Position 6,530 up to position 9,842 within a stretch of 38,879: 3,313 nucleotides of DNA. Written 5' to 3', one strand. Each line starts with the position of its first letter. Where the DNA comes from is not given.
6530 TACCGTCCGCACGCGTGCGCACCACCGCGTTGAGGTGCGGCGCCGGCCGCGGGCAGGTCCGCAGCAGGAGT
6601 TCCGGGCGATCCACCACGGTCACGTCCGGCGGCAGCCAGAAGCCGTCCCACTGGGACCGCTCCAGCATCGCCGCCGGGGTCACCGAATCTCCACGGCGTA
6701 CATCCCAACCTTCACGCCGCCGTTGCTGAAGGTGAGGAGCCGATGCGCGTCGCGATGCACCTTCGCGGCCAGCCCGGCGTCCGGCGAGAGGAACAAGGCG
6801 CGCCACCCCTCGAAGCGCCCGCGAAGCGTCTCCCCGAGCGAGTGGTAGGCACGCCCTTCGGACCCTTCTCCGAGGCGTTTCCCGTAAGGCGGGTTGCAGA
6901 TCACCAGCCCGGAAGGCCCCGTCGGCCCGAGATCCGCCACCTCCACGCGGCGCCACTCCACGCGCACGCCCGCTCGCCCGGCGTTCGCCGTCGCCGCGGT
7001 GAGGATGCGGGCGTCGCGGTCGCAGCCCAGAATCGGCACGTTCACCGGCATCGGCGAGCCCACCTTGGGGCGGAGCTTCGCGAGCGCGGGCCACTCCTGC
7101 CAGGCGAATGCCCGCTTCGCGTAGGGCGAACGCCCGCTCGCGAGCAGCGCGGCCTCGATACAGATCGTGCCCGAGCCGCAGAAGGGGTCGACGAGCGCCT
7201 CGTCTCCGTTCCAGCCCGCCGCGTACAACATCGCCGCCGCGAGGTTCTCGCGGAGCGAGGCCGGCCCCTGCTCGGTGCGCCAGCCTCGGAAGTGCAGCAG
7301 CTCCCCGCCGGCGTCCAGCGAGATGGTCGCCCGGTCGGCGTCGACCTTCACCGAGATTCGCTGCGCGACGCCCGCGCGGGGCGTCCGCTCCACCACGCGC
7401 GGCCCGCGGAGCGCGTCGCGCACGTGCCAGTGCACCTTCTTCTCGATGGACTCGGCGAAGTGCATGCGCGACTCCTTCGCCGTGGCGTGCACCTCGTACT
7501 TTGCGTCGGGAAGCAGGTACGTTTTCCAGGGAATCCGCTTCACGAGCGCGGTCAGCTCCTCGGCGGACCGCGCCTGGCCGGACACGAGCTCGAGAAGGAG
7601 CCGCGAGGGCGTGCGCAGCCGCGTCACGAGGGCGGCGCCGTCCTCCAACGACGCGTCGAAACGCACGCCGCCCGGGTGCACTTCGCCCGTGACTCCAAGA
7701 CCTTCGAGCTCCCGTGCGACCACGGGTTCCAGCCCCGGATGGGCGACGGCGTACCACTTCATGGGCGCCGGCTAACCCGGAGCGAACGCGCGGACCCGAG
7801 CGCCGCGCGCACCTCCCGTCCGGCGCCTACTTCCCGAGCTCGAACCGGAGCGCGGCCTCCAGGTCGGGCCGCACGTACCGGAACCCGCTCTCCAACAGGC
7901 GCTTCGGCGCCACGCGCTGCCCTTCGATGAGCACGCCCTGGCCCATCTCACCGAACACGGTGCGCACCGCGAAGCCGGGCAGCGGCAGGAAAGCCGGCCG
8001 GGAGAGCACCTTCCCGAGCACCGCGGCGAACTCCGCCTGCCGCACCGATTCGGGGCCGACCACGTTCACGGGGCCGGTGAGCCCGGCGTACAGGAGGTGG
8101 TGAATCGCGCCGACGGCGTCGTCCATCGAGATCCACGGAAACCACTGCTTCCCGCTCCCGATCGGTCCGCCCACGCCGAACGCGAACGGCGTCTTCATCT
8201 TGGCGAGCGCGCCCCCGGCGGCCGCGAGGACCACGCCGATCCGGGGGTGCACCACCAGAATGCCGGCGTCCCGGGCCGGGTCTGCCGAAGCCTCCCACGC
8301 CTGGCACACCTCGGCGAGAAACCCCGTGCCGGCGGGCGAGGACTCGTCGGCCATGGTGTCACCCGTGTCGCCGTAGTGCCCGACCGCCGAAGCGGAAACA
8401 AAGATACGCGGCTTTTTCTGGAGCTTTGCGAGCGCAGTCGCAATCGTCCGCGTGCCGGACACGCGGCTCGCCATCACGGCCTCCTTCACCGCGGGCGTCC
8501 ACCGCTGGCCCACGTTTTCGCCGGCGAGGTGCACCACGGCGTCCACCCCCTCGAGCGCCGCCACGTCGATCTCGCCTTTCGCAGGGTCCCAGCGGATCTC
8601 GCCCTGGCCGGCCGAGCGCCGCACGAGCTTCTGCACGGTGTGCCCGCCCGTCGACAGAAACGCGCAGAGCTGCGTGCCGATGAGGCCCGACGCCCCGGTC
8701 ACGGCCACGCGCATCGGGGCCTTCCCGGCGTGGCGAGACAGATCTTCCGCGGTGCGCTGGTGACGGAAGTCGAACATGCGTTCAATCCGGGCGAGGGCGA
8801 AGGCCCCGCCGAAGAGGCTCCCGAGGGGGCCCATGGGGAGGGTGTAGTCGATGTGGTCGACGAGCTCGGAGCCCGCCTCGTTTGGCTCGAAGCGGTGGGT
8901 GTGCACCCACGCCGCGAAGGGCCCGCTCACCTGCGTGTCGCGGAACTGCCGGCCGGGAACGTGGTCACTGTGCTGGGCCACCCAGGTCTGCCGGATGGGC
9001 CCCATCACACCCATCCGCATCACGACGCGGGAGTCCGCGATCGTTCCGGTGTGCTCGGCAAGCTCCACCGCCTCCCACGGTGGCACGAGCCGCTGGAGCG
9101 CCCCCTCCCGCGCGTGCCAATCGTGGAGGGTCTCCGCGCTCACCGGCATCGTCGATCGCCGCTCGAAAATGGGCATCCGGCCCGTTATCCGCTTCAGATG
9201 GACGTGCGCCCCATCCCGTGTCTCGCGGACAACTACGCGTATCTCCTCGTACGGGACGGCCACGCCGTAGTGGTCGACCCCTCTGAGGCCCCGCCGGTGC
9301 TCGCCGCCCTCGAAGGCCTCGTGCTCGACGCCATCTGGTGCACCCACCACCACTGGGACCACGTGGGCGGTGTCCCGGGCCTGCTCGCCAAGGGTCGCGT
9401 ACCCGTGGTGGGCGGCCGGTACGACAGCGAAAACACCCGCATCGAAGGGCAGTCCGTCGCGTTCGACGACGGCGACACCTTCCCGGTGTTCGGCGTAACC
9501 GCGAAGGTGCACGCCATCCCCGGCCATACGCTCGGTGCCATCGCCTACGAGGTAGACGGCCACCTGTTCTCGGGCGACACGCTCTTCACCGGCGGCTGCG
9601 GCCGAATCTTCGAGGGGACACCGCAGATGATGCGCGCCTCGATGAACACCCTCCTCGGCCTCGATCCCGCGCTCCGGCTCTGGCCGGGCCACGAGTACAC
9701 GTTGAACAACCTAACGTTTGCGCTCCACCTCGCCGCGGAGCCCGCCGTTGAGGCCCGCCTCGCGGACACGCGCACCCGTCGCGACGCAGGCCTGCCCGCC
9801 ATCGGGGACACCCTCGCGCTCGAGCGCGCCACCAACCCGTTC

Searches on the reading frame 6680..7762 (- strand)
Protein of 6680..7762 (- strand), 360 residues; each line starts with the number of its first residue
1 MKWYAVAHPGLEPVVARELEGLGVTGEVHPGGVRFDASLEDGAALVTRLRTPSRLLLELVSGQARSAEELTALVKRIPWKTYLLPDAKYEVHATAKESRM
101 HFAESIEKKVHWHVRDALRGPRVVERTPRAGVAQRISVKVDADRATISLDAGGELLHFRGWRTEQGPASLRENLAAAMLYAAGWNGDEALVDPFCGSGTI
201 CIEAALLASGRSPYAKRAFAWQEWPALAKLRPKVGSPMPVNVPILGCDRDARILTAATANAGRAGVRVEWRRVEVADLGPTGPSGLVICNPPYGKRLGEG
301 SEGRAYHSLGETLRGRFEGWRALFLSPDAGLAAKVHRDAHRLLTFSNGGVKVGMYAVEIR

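Call 8: search_protein_families(library=pfam, proteins=[window:6680-7762:-], max_evalue=0.001)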
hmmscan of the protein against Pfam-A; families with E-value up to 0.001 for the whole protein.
window:6680-7762:- (360 aa): 3 families
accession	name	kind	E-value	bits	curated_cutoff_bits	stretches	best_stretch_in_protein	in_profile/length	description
PF01170.24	UPF0020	-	9.2e-41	140.1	22.3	1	159-337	1-178/197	RMKL-like, methyltransferase domain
PF22020.1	RlmL_1st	-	3.6e-12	46.5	27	1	4-56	3-55/55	RlmL ferredoxin-like domain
PF02926.22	THUMP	-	3.3e-07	31.1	20.6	1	64-150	1-84/84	THUMP domain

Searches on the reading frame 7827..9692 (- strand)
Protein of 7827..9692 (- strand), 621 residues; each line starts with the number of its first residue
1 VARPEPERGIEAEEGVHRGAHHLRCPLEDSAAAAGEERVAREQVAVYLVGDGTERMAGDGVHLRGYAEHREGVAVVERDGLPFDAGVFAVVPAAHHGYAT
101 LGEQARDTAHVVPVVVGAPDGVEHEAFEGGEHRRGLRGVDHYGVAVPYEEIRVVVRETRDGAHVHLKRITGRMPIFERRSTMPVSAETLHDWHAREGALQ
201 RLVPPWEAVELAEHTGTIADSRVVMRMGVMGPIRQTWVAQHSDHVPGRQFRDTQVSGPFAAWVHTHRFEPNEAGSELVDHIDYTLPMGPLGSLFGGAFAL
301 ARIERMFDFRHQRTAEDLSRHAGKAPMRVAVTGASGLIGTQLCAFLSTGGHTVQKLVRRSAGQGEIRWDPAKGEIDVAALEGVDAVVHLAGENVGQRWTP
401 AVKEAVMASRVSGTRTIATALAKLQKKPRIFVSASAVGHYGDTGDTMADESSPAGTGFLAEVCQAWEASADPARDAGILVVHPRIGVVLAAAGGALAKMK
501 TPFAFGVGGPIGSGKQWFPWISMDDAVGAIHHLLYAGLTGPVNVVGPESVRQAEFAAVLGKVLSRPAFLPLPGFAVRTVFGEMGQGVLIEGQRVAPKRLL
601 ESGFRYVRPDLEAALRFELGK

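Call 8: search_protein_families(library=pfam, proteins=[window:7827-9692:-], max_evalue=0.001)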
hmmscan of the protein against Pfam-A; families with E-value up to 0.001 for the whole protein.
window:7827-9692:- (621 aa): 5 families
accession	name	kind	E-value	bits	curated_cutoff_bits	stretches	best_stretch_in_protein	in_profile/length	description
PF08338.16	DUF1731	-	1.5e-16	60.3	27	1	572-616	2-45/47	Domain of unknown function (DUF1731)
PF01370.27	Epimerase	-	8.2e-16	58.6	20.9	1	329-452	1-131/240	NAD dependent epimerase/dehydratase family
PF03364.25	Polyketide_cyc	-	4.5e-07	30.6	23.4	1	182-297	1-113/126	Polyketide cyclase / dehydrase and lipid transport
PF10604.15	Polyketide_cyc2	-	7.1e-06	26.8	27.4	1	175-313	3-136/142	Polyketide cyclase / dehydrase and lipid transport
PF16363.11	GDP_Man_Dehyd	-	4.8e-05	23.4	27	0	331-453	2-146/332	GDP-mannose 4,6 dehydratase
